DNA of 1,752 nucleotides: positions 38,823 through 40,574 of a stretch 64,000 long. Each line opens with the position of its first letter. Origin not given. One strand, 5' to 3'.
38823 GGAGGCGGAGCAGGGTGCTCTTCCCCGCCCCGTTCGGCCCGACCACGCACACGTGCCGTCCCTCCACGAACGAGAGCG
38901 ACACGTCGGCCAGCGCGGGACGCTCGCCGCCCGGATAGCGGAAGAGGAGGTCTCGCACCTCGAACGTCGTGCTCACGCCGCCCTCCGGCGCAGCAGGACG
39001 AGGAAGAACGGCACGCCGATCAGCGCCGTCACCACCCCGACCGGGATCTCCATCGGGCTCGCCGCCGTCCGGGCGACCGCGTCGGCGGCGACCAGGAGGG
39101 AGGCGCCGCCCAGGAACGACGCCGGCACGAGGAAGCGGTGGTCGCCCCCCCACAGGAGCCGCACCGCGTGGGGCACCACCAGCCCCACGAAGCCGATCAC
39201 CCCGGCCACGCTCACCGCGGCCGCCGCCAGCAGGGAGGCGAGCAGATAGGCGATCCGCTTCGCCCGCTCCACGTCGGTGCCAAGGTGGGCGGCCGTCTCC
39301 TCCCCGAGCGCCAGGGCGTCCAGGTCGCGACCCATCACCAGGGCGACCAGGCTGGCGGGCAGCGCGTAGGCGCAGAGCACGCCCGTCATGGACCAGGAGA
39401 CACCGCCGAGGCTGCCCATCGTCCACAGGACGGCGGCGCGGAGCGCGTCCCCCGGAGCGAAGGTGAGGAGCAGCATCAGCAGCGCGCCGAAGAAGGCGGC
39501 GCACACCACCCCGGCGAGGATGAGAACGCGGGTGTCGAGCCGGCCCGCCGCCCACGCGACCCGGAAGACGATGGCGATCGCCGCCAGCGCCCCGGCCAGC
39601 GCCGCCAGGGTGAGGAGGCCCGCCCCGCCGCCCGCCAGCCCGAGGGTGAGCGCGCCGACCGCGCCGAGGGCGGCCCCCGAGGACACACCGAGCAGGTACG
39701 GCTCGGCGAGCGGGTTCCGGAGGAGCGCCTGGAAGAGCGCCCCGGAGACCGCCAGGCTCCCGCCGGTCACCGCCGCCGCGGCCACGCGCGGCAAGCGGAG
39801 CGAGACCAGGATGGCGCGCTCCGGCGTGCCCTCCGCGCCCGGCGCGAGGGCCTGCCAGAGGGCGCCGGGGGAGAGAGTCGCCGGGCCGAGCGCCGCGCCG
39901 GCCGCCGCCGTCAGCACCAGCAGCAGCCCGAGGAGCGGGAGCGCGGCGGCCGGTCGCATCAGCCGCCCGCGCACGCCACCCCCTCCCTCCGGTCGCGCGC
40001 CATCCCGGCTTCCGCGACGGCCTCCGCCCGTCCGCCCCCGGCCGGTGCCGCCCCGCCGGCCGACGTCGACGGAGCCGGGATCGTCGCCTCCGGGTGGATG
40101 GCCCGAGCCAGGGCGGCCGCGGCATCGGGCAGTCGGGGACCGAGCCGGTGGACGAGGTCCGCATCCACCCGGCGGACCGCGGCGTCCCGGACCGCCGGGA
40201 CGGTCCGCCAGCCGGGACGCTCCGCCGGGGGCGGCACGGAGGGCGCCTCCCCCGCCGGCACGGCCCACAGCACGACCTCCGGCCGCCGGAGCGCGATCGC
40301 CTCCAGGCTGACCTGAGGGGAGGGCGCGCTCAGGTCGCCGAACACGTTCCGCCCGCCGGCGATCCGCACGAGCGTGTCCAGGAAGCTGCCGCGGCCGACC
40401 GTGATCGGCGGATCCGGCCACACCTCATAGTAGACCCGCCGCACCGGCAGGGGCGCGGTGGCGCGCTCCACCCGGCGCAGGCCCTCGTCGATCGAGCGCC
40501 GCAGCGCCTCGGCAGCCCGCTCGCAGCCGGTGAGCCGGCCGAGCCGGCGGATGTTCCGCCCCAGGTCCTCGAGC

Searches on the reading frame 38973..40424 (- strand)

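Call 26: search_protein_families(library=pfam, proteins=[window:38973-40424:-], max_evalue=0.01)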
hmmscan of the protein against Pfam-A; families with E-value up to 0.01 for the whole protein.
window:38973-40424:- (483 aa): 1 family
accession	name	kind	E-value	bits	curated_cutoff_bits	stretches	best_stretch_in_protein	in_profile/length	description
PF01032.23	FecCD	-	3.3e-89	299.4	26.5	1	168-480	1-311/311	FecCD transport family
